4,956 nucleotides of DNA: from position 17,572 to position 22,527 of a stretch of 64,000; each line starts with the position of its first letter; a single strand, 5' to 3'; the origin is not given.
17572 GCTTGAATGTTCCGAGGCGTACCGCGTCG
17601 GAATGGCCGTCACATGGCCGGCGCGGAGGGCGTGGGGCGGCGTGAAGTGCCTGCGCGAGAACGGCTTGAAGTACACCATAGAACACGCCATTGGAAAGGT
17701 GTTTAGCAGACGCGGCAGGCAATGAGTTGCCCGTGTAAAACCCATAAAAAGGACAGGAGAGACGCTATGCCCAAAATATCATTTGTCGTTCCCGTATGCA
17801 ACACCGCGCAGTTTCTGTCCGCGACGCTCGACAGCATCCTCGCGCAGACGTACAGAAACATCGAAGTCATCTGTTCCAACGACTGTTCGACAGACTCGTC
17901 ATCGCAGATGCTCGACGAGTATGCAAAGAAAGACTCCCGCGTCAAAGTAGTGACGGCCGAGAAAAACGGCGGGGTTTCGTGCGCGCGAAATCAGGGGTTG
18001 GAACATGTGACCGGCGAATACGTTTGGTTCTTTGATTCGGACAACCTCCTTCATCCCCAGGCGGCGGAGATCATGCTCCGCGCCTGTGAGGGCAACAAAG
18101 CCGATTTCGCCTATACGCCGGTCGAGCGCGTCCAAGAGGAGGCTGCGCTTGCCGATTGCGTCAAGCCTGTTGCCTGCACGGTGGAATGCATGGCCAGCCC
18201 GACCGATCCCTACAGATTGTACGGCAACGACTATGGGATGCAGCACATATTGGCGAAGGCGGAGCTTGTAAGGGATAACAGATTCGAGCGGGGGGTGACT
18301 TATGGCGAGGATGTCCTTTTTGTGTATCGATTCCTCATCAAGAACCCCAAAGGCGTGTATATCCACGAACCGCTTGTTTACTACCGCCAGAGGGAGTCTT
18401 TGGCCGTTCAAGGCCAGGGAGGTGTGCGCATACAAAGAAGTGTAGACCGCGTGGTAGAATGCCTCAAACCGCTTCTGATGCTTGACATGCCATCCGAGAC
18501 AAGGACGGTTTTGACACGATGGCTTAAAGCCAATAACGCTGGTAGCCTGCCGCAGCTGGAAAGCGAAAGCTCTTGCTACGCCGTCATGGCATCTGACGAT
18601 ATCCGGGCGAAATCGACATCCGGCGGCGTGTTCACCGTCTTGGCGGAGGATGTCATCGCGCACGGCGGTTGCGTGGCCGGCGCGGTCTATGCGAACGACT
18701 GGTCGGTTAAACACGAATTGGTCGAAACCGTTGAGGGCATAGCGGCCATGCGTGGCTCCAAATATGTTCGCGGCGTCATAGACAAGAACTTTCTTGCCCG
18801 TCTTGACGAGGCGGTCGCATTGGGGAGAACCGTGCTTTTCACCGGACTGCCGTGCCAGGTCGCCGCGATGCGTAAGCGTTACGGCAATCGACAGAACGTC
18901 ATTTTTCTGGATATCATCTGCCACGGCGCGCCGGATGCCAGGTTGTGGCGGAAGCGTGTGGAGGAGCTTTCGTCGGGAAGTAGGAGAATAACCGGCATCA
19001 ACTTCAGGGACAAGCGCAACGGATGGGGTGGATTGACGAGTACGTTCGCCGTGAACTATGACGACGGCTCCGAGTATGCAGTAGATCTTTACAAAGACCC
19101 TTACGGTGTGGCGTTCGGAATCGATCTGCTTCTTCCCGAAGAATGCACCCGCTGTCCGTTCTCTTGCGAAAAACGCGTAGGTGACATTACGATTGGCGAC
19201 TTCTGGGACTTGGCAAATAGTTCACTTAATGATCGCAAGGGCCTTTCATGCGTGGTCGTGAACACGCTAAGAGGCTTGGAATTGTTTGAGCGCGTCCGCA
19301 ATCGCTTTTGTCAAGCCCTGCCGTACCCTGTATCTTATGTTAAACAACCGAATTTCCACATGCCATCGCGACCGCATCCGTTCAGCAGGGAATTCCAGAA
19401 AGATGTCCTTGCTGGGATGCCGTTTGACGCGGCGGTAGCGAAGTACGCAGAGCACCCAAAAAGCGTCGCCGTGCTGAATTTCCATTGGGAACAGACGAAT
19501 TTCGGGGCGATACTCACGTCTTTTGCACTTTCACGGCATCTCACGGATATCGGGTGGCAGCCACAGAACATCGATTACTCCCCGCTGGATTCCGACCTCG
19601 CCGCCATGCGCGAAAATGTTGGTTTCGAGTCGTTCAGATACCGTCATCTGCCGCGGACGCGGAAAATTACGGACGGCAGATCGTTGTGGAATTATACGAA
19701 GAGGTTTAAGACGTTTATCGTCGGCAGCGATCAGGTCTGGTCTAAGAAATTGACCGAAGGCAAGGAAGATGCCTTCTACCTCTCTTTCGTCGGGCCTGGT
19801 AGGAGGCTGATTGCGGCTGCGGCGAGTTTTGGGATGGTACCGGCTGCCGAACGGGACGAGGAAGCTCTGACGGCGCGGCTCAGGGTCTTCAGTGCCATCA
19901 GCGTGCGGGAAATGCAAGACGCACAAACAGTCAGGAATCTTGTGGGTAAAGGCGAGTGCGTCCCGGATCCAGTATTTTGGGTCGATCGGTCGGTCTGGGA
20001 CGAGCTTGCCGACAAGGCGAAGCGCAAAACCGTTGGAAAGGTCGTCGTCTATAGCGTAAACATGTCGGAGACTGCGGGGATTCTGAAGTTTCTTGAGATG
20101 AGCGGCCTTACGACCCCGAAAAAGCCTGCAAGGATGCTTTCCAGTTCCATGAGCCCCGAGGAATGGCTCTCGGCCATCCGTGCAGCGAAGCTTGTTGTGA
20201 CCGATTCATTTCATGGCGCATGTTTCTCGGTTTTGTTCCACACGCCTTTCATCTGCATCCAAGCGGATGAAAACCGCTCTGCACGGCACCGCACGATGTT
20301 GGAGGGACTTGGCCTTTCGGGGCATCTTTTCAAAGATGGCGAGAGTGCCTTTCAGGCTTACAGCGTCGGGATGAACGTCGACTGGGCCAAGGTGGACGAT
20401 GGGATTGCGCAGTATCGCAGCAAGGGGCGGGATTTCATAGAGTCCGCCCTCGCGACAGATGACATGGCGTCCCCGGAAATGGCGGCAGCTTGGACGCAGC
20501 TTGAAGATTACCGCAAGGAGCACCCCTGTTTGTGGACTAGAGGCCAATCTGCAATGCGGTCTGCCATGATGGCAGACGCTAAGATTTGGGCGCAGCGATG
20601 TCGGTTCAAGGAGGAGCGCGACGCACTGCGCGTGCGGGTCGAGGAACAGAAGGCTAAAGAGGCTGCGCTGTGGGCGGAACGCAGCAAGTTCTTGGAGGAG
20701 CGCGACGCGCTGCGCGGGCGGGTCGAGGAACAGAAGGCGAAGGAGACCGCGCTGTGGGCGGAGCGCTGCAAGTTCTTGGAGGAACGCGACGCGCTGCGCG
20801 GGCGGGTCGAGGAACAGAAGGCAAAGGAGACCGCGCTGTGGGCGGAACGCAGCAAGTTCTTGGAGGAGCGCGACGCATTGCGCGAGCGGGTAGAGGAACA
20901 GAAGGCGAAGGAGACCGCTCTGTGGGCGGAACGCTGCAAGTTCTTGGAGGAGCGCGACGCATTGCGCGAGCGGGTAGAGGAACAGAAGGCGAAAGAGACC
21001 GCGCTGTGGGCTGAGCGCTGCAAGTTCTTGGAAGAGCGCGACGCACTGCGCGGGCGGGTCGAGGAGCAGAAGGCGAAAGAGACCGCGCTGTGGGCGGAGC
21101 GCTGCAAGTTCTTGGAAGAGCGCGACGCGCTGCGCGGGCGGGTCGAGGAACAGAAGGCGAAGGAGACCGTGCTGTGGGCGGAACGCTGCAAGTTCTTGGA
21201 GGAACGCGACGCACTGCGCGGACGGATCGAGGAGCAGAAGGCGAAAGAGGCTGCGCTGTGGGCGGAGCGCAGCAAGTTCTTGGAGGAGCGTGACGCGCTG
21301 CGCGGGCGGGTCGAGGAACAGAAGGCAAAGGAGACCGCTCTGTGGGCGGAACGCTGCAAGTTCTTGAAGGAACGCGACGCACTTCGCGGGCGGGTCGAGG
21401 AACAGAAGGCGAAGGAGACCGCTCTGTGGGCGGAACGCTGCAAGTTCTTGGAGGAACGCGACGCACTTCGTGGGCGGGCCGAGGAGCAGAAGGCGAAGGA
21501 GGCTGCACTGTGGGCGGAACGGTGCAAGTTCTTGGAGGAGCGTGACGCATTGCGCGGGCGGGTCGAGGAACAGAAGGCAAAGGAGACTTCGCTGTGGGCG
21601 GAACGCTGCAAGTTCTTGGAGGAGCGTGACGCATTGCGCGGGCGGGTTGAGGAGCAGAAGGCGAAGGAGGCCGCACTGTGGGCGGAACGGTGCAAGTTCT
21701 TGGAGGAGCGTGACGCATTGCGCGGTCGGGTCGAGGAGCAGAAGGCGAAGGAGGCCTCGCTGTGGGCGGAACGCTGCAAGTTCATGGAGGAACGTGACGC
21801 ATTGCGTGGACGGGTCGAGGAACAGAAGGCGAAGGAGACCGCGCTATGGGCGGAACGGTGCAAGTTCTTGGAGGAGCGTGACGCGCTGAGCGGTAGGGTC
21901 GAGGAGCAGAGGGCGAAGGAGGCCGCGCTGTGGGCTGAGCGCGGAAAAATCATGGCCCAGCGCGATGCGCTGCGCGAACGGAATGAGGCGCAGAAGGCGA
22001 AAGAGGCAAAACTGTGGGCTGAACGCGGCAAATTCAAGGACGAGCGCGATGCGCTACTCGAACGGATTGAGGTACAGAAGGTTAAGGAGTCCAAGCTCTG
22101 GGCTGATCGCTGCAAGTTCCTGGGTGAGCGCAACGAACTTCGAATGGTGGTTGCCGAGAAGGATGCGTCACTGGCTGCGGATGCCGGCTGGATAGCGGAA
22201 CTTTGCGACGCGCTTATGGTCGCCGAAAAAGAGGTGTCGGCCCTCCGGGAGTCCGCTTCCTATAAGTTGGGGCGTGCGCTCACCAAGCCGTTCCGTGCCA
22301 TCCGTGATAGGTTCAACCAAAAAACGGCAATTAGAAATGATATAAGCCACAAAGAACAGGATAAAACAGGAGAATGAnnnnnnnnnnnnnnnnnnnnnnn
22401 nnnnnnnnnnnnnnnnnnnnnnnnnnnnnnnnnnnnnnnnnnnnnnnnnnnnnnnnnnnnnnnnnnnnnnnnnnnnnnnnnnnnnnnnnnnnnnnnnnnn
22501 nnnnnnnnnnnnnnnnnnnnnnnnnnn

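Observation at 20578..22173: Nineteen perfectly phased 84-bp repeats encode a ~530-residue helical stalk on a GT2/FrhB-like/pyruvyltransferase enzyme: a candidate expandable molecular ruler for glycan chain length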

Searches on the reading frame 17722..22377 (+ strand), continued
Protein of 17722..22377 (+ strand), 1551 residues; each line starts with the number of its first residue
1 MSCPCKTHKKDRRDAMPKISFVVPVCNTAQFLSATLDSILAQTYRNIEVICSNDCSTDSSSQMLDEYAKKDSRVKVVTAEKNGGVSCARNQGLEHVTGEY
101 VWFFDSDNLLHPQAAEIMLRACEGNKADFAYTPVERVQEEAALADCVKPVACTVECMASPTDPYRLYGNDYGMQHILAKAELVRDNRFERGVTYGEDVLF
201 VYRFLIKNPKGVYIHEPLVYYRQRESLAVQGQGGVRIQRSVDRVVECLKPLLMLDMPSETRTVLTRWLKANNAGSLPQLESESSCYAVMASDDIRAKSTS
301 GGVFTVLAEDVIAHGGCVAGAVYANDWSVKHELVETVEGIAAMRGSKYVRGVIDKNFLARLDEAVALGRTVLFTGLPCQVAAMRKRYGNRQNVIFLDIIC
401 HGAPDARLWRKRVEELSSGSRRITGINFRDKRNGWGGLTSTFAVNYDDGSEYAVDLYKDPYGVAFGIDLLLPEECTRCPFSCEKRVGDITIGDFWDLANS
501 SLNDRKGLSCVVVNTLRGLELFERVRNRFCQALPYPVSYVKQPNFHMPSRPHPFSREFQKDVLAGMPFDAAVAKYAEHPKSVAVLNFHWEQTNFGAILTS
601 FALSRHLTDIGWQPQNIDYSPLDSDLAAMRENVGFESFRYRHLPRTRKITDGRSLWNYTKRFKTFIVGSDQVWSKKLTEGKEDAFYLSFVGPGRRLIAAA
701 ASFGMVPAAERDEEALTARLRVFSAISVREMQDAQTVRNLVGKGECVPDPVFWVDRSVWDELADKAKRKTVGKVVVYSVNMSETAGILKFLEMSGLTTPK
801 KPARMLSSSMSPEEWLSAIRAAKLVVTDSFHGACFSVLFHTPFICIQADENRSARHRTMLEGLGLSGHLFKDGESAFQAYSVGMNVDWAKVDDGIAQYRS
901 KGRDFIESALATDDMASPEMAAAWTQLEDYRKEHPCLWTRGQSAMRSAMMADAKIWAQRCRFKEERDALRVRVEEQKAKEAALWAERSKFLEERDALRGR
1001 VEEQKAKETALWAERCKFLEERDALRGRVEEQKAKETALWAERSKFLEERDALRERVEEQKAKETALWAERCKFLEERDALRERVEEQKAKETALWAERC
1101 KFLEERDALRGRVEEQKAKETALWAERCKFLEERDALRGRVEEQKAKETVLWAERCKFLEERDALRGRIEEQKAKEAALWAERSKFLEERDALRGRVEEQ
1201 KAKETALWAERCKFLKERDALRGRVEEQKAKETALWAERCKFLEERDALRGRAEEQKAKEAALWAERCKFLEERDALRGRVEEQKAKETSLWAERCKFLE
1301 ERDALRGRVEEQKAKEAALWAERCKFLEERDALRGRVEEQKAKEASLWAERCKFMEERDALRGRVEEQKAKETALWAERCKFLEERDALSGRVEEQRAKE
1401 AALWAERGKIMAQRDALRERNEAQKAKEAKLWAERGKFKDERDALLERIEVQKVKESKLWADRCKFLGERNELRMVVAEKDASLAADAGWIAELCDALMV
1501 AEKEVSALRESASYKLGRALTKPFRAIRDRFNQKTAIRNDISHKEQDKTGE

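Call 75: search_protein_families(library=ncbifam, proteins=[window:17767-22377:+], max_evalue=0.001)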
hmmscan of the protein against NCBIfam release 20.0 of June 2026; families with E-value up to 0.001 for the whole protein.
window:17767-22377:+ (1536 aa): 21 families
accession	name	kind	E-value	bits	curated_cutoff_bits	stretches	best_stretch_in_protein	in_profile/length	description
NF007482.0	PRK10073.1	equivalog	1.6e-26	93.1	423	1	2-125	6-128/334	glycosyltransferase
NF047683.1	TeichurnBiosyTuaG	equivalog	2.1e-26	93.1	400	1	2-127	6-131/252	teichuronic acid biosynthesis protein TuaG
NF050050.1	ProtGlycPglI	equivalog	1.1e-20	74.3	500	1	1-214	1-208/306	GalNAc(5)-diNAcBac-PP-undecaprenol beta-1,3-glucosyltransferase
TIGR03937.1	PgaC_IcaA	equivalog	1.9e-20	73.2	422.3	1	2-128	45-171/407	poly-beta-1,6-N-acetyl-D-glucosamine synthase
NF053739.1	GlytfEpsEBac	equivalog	6.8e-15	54.8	450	1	2-97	1-97/265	glycosyltransferase EpsE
NF041394.1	GtaseAglG_Halo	equivalog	2.1e-12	46.9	440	1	17-108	18-108/304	glucosyl-dolichyl phosphate glucuronosyltransferase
TIGR03965.1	mycofact_glyco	equivalog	2.1e-12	46.6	280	1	2-97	74-169/467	mycofactocin biosynthesis glycosyltransferase MftF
TIGR03111.1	glyc2_xrt_Gpos1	hypoth_equivalog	6.2e-12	45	363.95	1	1-116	48-165/439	TIGR03111 family XrtG-associated glycosyltransferase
NF007453.0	PRK10018.1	equivalog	6.1e-11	42.5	382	1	2-105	6-109/280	colanic acid biosynthesis glycosyltransferase WcaA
NF041875.1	EPS_EpsD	equivalog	1.1e-10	41.4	370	1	4-99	1-96/325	exopolysaccharide biosynthesis glycosyltransferase EpsD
TIGR04017.1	WcaA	equivalog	2.1e-10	40.7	495.75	1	2-105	5-108/279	colanic acid biosynthesis glycosyltransferase WcaA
TIGR04283.1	glyco_like_mftF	equivalog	3e-09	36.8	182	1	4-188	1-168/221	TIGR04283 family arsenosugar biosynthesis glycosyltransferase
TIGR03469.1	HpnB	hypoth_equivalog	8.7e-09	34.9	379.25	1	2-115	44-168/386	hopene-associated glycosyltransferase HpnB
NF047588.1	GlcsyltransPgfSStrep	equivalog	4.7e-08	32.6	500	1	3-104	2-107/308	glycosyltransferase PgfS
NF038302.1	EPS_HpsE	equivalog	1.7e-07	30.6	300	1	4-97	3-101/307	hormogonium polysaccharide biosynthesis glycosyltransferase HpsE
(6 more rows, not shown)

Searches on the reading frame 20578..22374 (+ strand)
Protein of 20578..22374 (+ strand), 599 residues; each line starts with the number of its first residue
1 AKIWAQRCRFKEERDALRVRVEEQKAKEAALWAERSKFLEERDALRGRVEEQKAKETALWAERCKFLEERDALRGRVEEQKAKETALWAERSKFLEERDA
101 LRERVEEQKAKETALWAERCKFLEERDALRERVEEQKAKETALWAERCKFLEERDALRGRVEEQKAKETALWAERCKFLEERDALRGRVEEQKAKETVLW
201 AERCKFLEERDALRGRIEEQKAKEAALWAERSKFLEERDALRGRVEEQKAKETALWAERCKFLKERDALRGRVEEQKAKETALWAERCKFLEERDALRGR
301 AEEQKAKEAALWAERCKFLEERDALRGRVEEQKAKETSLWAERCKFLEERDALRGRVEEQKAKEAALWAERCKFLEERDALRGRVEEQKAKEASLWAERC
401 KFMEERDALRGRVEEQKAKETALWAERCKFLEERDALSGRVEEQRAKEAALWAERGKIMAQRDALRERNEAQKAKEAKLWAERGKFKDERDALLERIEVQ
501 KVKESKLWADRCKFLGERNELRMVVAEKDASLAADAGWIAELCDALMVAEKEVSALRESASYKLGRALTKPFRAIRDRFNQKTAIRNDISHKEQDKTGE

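Call 68: search_solved_structures(query=window:20578-22374:+, max_evalue=0.001)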
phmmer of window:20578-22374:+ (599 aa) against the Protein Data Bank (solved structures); distinct sequences matched with E-value up to 0.001: 0.

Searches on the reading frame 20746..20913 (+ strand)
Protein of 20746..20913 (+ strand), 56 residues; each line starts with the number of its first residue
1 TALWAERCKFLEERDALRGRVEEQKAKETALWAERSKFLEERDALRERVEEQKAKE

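Call 62: search_protein_representatives(protein=window:20746-20913:+)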
Query: 56 residues. Proteins with E-value up to 0.001 (for the whole library): 8; up to 1e-10: 6; up to 1e-30: 2. The best 8 are listed.
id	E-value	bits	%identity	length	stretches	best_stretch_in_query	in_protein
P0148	2.2e-84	285.8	64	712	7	3-55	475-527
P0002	2.4e-69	239.1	65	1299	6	3-55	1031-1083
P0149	9.4e-20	85.1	60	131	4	2-49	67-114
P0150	1.9e-18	81.0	47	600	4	3-51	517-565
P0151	2.2e-14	68.4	57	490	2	2-46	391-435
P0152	1.7e-13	65.6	50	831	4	18-54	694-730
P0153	2.1e-04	37.4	41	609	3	2-52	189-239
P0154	2.2e-04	37.3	37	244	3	3-48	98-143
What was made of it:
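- The unit is found in only 8 of 1.84 billion representative proteins (call 62), so there is no independent support.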

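Call 65: find_encoding_contigs(protein=P0148, flank=10000, max_places=2)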
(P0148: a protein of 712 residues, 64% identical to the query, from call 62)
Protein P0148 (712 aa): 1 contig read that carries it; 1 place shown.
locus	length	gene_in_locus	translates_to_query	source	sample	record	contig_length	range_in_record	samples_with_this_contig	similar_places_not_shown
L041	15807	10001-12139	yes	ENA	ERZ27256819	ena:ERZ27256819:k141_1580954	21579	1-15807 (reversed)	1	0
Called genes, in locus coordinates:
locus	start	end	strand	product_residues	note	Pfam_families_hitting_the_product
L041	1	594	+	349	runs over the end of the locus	PF00069:Pkinase, PF01636:APH (faint), PF07714:PK_Tyr_Ser-Thr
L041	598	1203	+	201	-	PF07638:Sigma70_ECF (weak), PF04542:Sigma70_r2, PF08281:Sigma70_r4_2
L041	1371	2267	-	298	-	PF02445:NadA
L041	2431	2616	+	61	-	PF00301:Rubredoxin, PF21349:RUBY_RBDX (faint)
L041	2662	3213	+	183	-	PF21349:RUBY_RBDX, PF02915:Rubrerythrin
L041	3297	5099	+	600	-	PF00561:Abhydrolase_1, PF12697:Abhydrolase_6 (weak), PF07021:MetW, PF13489:Methyltransf_23, PF08241:Methyltransf_11 (faint)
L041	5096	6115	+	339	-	PF00657:Lipase_GDSL, PF04311:DUF459 (weak), PF13472:Lipase_GDSL_2, PF03992:ABM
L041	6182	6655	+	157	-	-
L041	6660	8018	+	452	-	PF05496:RuvB_N (weak), PF13177:DNA_pol3_delta2, PF13191:AAA_16 (weak), PF13604:AAA_30 (weak), PF00004:AAA, PF21960:RCF1-5-like_lid (weak), PF22608:DNAX_ATPase_lid, PF12169:DNA_pol3_gamma3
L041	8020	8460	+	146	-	PF01957:NfeD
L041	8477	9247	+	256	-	PF01061:ABC2_membrane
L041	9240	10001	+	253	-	PF00005:ABC_tran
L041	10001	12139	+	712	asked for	PF00535:Glycos_transf_2, PF10111:Glyco_tranf_2_2, PF13641:Glyco_tranf_2_3 (weak)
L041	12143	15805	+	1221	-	?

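Call 72: search_protein_families(library=pfam, proteins=[P0148, P0150, P0151, P0152, P0153], max_evalue=0.001)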
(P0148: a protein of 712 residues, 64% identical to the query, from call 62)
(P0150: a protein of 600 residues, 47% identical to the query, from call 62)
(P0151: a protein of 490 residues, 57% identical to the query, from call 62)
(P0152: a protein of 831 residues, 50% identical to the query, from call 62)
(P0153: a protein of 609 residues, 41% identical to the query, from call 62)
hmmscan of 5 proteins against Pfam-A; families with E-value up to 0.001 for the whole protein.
P0148 (712 aa): 3 families
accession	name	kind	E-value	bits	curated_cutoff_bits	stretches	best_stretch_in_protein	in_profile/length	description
PF00535.33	Glycos_transf_2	-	2.4e-34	119.1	23.3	1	33-155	1-124/168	Glycosyl transferase family 2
PF10111.15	Glyco_tranf_2_2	-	5.3e-11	43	27.3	1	33-132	1-104/276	Glycosyltransferase like family 2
PF13641.12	Glyco_tranf_2_3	-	4.1e-06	27.4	27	1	32-145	3-122/230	Glycosyltransferase like family 2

P0150 (600 aa): 2 families
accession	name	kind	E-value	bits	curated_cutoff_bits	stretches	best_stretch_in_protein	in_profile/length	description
PF01501.26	Glyco_transf_8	-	5.4e-39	134.7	24.3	1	8-260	1-250/253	Glycosyl transferase family 8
PF00535.33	Glycos_transf_2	-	0.00013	22.4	23.3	1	323-389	10-77/168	Glycosyl transferase family 2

P0151 (490 aa): 4 families
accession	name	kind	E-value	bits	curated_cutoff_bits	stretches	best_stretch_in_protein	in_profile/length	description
PF00535.33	Glycos_transf_2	-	1.5e-33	116.5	23.3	1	12-131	1-121/168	Glycosyl transferase family 2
PF10111.15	Glyco_tranf_2_2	-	1.2e-09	38.5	27.3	1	12-111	1-104/276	Glycosyltransferase like family 2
PF13641.12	Glyco_tranf_2_3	-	8.2e-07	29.7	27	1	9-187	1-178/230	Glycosyltransferase like family 2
PF13704.12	Glyco_tranf_2_4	-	0.00033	21.5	27.5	1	21-101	4-84/98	Glycosyl transferase family 2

P0152 (831 aa): 3 families
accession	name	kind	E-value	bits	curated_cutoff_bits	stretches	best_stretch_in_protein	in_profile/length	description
PF01501.26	Glyco_transf_8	-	1e-31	110.9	24.3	1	103-264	88-251/253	Glycosyl transferase family 8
PF00535.33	Glycos_transf_2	-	4.2e-20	72.8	23.3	1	305-425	1-123/168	Glycosyl transferase family 2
PF10111.15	Glyco_tranf_2_2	-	0.00054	20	27.3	1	308-401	6-102/276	Glycosyltransferase like family 2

P0153 (609 aa): 4 families
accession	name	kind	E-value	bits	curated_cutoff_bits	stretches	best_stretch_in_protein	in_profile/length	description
PF05711.17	TylF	-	2.5e-96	322.4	23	1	349-566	46-264/264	Macrocin-O-methyltransferase (TylF)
PF24423.1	OVT1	-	7.9e-11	42.7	30.9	1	30-101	21-92/100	Major antigen, helical domain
PF13578.12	Methyltransf_24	-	3.6e-08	34.7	26.3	1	399-532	1-105/105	Methyltransferase domain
PF17675.6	APG6_N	-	0.00045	21.1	45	0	42-139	30-126/132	Apg6 coiled-coil region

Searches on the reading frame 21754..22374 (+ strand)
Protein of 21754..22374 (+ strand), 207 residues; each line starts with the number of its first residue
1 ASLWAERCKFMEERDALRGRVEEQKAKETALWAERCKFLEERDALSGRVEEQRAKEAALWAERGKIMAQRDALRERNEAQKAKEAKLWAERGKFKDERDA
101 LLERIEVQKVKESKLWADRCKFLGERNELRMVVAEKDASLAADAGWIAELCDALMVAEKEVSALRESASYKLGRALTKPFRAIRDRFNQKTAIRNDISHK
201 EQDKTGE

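Call 46: predict_structure(protein=window:21754-22374:+)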
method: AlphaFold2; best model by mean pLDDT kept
length: 207 residues; sequences in the alignment: 1
mean_pLDDT: 84.9   pTM: 0.42
mean pLDDT of the five models: 84.9, 84.5, 84.2, 83.4, 79.5
residues with pLDDT >= 90: 127; 70-90: 44; 50-70: 28; < 50: 8
segments of 3 or more residues with pLDDT < 50: 170-172, 204-207
pLDDT, mean of each block of 10 residues (from residue 1): 91 96 96 97 97 97 98 97 95 95 96 95 92 83 76 75 56 54 73 67 44
secondary structure, 60 per line:
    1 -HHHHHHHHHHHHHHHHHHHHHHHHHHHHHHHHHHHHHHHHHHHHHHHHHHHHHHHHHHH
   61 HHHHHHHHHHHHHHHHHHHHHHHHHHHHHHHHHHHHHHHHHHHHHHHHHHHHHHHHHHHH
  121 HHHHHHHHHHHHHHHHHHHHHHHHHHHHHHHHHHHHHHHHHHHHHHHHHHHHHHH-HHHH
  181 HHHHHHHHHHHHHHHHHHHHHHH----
elements in order: H2-175 H177-203
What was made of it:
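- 20578..22173 (+): Nineteen 84-bp / 28-aa units forming the 532-residue helical stalk. AF2 places units 15-19 in one helix with pLDDT 91-98 (call 46).
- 22174..22251 (+): Non-repeat helical linker between the last unit and the tail. Continuous with the stalk helix in the AF2 model (call 46).
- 22252..22377 (+): Conserved C-terminal tail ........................, a predicted cationic amphipathic membrane-surface helix, followed by the stop codon. AF2 shows a kink at the Pro followed by a second helix (call 46).
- Helix: AF2 gives one helix across units 15-19 with pLDDT 91-98 (call 46).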

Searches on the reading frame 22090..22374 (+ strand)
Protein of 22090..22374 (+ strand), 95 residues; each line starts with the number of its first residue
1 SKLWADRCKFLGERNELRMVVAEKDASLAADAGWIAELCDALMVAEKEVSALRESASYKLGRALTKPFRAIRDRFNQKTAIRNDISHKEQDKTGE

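Call 44: find_homologous_proteins(query=A2, max_evalue=0.001)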
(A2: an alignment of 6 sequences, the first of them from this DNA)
Query A2 (6 sequences) (95 aa, profile of the alignment): 9 proteins with E <= 0.001 among 8000 candidates.
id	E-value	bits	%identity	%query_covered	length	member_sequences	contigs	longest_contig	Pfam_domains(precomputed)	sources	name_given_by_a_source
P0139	1.1e-23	101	58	80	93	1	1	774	-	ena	-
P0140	5.0e-19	86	52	75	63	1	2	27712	-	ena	-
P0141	1.4e-7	50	50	27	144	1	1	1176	-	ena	-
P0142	2.8e-7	49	58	25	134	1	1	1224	-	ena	-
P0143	3.0e-7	49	-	-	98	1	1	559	-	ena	-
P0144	2.5e-5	42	-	-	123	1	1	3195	-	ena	-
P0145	2.9e-4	39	-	-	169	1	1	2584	-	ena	-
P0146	7.9e-4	38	80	21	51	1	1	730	-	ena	-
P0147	8.0e-4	38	-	-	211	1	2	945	PF10111.15,PF13641.13,PF00535.33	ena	-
